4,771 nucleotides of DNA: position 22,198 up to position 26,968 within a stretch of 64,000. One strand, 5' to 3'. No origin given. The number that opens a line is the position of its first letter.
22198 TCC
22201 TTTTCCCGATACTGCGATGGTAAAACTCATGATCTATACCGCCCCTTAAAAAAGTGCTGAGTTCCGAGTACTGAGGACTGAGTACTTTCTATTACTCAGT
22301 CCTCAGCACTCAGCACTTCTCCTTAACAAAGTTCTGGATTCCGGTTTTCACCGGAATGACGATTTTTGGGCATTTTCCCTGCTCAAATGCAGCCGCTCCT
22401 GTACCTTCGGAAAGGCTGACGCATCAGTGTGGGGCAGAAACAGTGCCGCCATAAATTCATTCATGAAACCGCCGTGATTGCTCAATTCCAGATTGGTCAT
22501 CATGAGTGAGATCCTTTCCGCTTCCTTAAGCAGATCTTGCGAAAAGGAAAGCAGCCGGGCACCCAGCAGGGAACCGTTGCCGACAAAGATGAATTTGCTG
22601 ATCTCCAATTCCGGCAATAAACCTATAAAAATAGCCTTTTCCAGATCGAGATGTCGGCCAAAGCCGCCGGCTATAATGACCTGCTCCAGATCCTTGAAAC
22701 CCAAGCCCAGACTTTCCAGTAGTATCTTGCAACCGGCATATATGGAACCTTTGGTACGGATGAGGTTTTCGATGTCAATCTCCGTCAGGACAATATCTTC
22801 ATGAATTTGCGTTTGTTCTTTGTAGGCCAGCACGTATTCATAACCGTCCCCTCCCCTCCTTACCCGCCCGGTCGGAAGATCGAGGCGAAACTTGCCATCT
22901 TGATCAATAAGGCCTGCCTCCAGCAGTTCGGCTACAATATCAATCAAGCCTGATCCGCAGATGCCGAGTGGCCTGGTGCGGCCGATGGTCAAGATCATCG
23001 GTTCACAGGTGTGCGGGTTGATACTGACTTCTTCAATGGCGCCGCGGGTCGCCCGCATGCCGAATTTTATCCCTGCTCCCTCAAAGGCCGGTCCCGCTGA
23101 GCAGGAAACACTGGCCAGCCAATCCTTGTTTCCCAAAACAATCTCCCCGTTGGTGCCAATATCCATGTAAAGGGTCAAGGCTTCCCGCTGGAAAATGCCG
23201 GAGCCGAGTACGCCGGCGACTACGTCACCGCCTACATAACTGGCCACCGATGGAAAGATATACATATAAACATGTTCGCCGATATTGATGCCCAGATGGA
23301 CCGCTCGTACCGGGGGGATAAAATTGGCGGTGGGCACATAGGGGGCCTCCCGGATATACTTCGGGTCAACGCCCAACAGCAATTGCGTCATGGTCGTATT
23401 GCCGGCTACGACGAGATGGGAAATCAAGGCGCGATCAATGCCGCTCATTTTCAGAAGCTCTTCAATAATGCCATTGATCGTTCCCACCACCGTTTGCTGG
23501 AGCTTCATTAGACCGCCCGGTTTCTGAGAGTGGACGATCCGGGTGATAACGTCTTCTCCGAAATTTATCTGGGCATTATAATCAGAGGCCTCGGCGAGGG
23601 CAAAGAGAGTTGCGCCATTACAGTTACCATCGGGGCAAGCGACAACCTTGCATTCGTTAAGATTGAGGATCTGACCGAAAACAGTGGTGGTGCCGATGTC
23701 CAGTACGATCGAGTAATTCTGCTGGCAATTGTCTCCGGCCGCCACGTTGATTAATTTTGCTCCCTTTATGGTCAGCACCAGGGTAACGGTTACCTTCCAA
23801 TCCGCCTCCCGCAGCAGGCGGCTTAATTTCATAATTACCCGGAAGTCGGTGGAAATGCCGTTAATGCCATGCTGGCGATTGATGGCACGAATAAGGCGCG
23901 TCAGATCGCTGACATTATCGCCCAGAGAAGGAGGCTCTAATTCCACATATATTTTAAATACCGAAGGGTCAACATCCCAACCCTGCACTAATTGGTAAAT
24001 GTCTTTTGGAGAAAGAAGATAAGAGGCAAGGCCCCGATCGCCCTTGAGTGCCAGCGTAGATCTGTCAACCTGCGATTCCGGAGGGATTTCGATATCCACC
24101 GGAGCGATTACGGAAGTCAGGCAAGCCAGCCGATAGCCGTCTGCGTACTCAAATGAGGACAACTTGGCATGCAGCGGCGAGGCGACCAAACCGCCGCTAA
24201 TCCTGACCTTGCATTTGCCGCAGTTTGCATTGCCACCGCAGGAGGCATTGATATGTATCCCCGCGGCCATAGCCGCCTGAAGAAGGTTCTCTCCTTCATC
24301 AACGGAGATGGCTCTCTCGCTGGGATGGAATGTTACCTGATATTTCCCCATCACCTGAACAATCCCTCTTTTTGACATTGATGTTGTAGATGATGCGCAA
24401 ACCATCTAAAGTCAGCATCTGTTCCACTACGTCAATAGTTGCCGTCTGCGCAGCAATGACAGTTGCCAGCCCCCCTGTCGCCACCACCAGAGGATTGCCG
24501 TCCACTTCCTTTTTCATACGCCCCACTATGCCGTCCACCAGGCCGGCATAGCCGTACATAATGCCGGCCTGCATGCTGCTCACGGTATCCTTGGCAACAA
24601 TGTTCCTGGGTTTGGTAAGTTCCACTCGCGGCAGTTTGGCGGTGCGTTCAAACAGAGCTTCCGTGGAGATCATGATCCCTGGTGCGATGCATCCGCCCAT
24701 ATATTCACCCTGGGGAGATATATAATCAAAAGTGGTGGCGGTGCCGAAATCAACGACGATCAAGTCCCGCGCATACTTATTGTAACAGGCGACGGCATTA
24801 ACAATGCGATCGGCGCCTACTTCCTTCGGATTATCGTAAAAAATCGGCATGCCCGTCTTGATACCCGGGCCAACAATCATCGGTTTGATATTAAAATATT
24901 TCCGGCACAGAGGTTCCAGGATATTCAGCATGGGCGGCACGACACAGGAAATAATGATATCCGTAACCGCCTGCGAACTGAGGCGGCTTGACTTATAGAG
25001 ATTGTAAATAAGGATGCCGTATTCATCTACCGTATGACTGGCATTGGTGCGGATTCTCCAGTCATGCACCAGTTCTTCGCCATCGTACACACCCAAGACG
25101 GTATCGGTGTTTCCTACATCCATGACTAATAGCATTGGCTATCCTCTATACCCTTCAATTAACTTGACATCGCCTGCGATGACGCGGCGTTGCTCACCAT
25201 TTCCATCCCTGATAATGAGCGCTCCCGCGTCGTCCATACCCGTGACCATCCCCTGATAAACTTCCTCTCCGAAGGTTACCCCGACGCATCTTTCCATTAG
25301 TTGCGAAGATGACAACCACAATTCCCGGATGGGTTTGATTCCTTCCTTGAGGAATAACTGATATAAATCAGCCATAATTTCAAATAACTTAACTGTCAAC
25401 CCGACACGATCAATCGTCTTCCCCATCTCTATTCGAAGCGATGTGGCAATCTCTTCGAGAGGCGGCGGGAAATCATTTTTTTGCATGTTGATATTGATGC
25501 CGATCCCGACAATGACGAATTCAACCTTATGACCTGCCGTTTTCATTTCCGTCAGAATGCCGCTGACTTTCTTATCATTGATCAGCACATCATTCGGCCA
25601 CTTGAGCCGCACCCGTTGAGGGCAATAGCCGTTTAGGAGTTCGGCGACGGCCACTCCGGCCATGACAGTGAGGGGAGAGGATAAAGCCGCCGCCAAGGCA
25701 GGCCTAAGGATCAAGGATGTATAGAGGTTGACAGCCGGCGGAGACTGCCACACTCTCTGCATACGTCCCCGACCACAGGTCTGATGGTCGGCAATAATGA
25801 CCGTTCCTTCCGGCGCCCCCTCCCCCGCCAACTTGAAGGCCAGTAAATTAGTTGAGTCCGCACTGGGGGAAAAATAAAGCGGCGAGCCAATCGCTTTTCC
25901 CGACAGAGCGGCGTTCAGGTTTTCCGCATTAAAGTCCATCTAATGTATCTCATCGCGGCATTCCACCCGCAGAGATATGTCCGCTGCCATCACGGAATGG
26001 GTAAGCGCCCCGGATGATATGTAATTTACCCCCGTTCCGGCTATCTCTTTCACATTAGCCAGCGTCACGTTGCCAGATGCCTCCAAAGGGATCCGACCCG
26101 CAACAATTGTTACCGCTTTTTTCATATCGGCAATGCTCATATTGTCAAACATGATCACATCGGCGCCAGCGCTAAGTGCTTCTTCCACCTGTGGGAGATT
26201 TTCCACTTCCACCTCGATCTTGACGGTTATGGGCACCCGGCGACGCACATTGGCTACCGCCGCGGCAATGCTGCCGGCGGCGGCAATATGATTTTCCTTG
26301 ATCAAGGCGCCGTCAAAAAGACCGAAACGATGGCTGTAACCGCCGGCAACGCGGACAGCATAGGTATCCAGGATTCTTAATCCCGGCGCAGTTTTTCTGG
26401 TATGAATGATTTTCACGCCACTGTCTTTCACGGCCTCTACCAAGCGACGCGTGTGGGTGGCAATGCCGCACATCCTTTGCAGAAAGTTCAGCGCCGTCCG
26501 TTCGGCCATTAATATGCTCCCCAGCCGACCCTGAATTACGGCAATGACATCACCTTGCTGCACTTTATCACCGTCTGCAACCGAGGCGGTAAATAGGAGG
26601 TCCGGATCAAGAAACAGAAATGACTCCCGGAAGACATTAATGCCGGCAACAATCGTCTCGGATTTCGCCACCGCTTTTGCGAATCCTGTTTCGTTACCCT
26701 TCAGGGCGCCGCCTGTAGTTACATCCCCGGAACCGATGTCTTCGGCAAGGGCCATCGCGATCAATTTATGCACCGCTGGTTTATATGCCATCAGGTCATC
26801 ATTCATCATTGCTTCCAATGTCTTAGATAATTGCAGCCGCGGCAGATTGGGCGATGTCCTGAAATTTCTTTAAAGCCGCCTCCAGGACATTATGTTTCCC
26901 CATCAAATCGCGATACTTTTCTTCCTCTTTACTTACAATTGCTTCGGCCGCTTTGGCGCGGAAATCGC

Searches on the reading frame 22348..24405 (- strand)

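Call 12: search_protein_families(library=pfam, proteins=[window:22348-24405:-])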
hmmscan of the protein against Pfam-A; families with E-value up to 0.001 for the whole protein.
window:22348-24405:- (685 aa): 5 families
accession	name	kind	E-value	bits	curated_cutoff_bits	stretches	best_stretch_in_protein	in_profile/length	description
PF14574.11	RACo_C_ter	-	1.9e-102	342.2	27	1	410-669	2-261/261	C-terminal domain of RACo the ASKHA domain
PF17651.6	Raco_middle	-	2.1e-49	167.7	26.8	1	231-404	1-160/163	RACo middle region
PF17650.6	RACo_linker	-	1.9e-22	79.3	26.2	1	142-226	5-84/86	RACo linker region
PF00111.32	Fer2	-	5.8e-13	49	21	1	25-98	2-75/77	2Fe-2S iron-sulfur cluster binding domain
PF13510.11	Fer2_4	-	0.00022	21.7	22.8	1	23-67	3-56/82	2Fe-2S iron-sulfur cluster binding domain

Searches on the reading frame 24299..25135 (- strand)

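Call 46: search_protein_families(library=pfam, proteins=[window:24299-25135:-])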
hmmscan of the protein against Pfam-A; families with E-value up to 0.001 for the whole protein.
window:24299-25135:- (278 aa): 1 family
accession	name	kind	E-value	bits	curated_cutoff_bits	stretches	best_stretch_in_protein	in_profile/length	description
PF03309.20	Pan_kinase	-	9.5e-80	267.7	24.7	1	2-205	1-204/205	Type III pantothenate kinase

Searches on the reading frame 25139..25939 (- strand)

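Call 46: search_protein_families(library=pfam, proteins=[window:25139-25939:-])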
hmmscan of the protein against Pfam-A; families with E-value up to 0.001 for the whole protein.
window:25139-25939:- (266 aa): 3 families
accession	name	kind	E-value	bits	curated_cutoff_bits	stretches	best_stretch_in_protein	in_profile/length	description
PF03099.24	BPL_LplA_LipB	-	4.8e-20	72.3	21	1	27-149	5-133/133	Biotin/lipoate A/B protein ligase family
PF02237.23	BPL_C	-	4.2e-08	33.4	21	1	221-258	8-45/48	Biotin protein ligase C terminal domain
PF16917.10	BPL_LplA_LipB_2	-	5.1e-08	33.1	27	1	71-209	41-182/183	Biotin/lipoate A/B protein ligase family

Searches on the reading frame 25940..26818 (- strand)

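Call 46: search_protein_families(library=pfam, proteins=[window:25940-26818:-])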
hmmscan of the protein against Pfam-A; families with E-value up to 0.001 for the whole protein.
window:25940-26818:- (292 aa): 2 families
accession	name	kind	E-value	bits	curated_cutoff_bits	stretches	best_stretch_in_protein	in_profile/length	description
PF01729.25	QRPTase_C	-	1e-60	204.8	23.1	1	119-284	1-169/169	Quinolinate phosphoribosyl transferase, C-terminal domain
PF02749.22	QRPTase_N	-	6.8e-20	71.5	27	1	32-117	1-82/82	Quinolinate phosphoribosyl transferase, N-terminal domain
